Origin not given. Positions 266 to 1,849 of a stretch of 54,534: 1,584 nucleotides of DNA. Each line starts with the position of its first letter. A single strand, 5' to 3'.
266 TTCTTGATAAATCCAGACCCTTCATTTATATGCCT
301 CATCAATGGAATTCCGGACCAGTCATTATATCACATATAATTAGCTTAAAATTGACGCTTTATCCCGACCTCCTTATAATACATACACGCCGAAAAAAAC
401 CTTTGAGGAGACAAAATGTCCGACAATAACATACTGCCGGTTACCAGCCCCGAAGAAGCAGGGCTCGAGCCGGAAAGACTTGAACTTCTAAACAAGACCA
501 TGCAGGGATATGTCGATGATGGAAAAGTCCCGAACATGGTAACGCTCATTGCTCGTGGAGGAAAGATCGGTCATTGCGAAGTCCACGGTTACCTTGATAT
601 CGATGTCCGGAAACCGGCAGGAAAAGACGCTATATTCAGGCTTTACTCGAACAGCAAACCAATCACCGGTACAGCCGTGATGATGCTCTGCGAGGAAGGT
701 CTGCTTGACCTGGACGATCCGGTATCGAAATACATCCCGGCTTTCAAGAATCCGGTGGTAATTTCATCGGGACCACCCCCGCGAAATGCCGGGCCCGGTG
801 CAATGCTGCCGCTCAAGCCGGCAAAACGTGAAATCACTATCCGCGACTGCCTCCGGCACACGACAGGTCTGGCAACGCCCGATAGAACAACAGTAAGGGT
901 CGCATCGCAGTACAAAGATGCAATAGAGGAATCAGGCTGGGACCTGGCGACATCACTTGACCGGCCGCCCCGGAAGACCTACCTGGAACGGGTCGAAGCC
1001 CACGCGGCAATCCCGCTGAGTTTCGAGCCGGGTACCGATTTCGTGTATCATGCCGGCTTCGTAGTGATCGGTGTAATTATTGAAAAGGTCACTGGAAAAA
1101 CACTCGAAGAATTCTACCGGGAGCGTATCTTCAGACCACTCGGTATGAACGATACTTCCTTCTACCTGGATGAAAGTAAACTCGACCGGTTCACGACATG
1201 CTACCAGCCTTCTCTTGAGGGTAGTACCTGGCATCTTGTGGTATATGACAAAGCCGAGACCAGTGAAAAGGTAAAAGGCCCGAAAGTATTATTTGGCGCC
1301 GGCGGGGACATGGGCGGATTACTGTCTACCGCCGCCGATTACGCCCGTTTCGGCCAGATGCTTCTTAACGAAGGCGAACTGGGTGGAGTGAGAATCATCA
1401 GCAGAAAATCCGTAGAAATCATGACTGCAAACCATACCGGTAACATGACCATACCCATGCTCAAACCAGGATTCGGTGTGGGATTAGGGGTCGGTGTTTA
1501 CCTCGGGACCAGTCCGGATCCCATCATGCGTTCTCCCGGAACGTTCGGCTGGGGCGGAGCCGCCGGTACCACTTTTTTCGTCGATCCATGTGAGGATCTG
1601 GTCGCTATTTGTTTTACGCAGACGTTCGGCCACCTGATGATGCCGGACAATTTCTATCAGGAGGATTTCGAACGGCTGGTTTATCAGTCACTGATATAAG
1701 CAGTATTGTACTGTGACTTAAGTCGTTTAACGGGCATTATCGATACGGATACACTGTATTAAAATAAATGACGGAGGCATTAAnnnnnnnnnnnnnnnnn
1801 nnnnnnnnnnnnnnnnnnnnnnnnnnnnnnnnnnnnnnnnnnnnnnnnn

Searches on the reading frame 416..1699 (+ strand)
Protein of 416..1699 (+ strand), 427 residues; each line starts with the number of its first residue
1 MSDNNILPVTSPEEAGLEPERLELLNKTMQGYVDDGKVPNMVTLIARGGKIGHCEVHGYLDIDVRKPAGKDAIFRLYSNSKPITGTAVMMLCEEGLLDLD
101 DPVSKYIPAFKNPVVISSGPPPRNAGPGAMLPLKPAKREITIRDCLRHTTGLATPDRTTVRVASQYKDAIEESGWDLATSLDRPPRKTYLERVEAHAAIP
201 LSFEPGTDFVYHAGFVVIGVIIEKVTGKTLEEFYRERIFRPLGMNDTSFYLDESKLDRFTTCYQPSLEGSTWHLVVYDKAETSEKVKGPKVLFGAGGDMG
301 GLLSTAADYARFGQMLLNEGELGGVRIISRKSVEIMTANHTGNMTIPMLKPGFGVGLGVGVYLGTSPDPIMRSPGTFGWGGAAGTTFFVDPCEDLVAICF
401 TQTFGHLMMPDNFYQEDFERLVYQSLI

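Call 26: search_protein_families(library=pfam, proteins=[window:416-1699:+], max_evalue=0.00001)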
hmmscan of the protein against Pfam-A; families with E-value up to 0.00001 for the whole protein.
window:416-1699:+ (427 aa): 1 family
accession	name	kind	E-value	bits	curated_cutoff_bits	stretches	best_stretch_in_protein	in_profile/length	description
PF00144.29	Beta-lactamase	-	3.2e-64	217.6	27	1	25-405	1-312/329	Beta-lactamase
